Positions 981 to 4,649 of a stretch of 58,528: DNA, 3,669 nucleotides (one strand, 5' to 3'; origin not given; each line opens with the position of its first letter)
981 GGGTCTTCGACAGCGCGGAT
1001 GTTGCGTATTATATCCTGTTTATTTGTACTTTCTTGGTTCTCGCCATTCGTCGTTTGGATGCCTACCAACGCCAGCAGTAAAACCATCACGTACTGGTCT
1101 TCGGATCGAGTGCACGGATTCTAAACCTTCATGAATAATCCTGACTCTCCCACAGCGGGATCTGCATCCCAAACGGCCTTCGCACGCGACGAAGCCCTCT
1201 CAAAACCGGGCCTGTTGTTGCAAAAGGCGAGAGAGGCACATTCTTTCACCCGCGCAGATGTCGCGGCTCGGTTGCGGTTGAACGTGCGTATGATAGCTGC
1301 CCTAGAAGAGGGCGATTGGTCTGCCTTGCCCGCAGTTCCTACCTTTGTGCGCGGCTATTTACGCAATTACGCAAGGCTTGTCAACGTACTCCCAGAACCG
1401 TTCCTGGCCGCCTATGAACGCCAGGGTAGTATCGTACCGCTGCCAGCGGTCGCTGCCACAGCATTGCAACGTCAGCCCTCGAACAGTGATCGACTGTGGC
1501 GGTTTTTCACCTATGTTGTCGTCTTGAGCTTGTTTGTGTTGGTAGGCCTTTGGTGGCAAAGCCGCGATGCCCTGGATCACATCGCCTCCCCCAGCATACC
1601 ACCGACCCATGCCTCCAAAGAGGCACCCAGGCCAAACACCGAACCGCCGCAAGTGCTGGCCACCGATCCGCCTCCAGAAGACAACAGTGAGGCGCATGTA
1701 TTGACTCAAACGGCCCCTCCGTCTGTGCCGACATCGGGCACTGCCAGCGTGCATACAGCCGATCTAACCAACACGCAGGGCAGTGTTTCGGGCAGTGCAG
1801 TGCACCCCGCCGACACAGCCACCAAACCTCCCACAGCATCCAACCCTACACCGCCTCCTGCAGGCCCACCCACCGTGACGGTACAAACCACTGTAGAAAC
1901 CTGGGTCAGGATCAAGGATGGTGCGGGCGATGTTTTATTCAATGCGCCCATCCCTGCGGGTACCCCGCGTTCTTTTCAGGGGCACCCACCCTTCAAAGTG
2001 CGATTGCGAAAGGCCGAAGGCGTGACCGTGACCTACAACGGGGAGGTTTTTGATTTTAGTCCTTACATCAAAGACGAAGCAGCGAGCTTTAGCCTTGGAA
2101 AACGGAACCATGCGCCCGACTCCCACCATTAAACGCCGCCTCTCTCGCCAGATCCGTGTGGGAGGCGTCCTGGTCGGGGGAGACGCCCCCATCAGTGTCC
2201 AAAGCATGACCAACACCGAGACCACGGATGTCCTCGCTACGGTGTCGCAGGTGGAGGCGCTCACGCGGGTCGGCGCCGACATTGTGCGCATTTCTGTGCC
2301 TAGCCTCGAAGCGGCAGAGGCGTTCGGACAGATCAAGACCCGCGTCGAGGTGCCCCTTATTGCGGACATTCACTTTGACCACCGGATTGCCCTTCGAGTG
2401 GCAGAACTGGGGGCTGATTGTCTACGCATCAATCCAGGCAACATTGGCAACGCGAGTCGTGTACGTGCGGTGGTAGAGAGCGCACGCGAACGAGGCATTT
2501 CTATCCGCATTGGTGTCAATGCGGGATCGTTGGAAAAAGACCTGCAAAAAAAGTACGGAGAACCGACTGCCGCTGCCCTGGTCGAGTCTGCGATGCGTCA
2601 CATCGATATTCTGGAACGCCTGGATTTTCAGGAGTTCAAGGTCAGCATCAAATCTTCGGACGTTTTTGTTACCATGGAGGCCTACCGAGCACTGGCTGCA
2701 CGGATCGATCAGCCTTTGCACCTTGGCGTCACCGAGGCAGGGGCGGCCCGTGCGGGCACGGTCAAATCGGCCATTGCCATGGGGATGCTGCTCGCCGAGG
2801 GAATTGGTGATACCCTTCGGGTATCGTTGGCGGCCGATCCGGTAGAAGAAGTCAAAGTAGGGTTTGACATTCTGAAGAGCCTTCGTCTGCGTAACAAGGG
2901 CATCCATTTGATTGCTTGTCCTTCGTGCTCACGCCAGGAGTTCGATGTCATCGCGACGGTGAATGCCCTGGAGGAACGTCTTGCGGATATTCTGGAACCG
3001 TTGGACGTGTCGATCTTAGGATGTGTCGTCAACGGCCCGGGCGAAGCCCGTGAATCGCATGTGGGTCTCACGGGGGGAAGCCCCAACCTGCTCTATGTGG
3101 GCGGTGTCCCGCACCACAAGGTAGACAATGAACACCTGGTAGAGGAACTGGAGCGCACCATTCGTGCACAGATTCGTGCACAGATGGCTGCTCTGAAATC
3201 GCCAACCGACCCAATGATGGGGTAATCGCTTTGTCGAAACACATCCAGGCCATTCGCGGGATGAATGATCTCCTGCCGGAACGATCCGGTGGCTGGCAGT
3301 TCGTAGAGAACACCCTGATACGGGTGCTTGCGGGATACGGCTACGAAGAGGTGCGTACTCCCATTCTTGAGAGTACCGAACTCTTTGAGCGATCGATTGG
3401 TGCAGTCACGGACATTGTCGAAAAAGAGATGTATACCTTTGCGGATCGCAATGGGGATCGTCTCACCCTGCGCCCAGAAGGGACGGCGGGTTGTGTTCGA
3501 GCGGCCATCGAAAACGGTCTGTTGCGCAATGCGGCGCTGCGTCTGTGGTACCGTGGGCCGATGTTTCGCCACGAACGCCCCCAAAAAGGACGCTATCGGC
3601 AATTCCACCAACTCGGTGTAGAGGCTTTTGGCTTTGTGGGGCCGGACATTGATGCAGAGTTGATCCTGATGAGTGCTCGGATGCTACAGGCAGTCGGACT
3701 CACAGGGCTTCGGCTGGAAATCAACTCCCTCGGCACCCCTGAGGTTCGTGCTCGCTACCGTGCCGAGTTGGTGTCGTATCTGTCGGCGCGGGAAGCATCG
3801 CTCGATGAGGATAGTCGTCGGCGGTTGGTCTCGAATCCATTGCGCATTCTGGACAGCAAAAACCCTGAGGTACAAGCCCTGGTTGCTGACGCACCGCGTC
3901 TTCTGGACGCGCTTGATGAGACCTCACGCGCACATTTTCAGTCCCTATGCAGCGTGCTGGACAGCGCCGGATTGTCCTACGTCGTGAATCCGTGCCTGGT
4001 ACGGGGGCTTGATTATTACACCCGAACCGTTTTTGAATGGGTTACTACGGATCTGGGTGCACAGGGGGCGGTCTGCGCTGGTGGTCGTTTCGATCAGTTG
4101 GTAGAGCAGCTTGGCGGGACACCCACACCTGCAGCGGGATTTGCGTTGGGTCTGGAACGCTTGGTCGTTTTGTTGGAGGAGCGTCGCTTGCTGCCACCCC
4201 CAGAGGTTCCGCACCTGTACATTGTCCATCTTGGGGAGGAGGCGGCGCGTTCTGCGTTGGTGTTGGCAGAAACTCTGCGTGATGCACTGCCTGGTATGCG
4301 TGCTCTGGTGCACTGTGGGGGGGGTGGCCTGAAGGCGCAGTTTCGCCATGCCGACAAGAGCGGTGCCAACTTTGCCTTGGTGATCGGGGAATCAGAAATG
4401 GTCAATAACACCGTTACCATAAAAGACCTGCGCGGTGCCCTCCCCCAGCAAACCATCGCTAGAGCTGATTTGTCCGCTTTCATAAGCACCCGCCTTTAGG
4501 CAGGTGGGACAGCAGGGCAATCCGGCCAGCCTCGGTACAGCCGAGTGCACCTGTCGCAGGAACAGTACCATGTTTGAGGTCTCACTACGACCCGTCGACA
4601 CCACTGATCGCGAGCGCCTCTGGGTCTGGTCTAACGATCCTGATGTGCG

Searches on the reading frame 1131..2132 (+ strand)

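Call 8: search_protein_families(library=pfam, proteins=[window:1131-2132:+], max_evalue=0.00001)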
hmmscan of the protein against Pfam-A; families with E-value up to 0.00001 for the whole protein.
window:1131-2132:+ (333 aa): 2 families
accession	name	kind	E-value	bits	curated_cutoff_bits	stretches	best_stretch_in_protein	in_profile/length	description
PF13413.12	HTH_25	-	3.8e-18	65.5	24.6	1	29-90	1-61/62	Helix-turn-helix domain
PF13464.11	RodZ_C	-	5.3e-16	58.8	23.9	1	251-320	2-71/72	RodZ C-terminal domain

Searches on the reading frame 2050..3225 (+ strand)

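Call 8: search_protein_families(library=pfam, proteins=[window:2050-3225:+], max_evalue=0.00001)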
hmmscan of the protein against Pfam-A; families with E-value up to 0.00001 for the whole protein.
window:2050-3225:+ (391 aa): 1 family
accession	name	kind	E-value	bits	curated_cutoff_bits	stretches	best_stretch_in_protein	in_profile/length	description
PF04551.19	GcpE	-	2.1e-142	474.7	32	1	33-372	2-342/343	GcpE protein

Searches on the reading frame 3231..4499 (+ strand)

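Call 8: search_protein_families(library=pfam, proteins=[window:3231-4499:+], max_evalue=0.00001)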
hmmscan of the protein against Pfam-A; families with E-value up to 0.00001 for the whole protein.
window:3231-4499:+ (422 aa): 3 families
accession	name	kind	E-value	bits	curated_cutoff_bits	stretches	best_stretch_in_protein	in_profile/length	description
PF13393.11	tRNA-synt_His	-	5.9e-46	157.6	25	1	10-311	1-308/308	Histidyl-tRNA synthetase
PF00587.30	tRNA-synt_2b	-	2.1e-21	77.2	29.3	1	68-317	1-177/179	tRNA synthetase class II core domain (G, H, P, S and T)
PF03129.25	HGTP_anticodon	-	2.3e-12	47.3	21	1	330-419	3-92/94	Anticodon binding domain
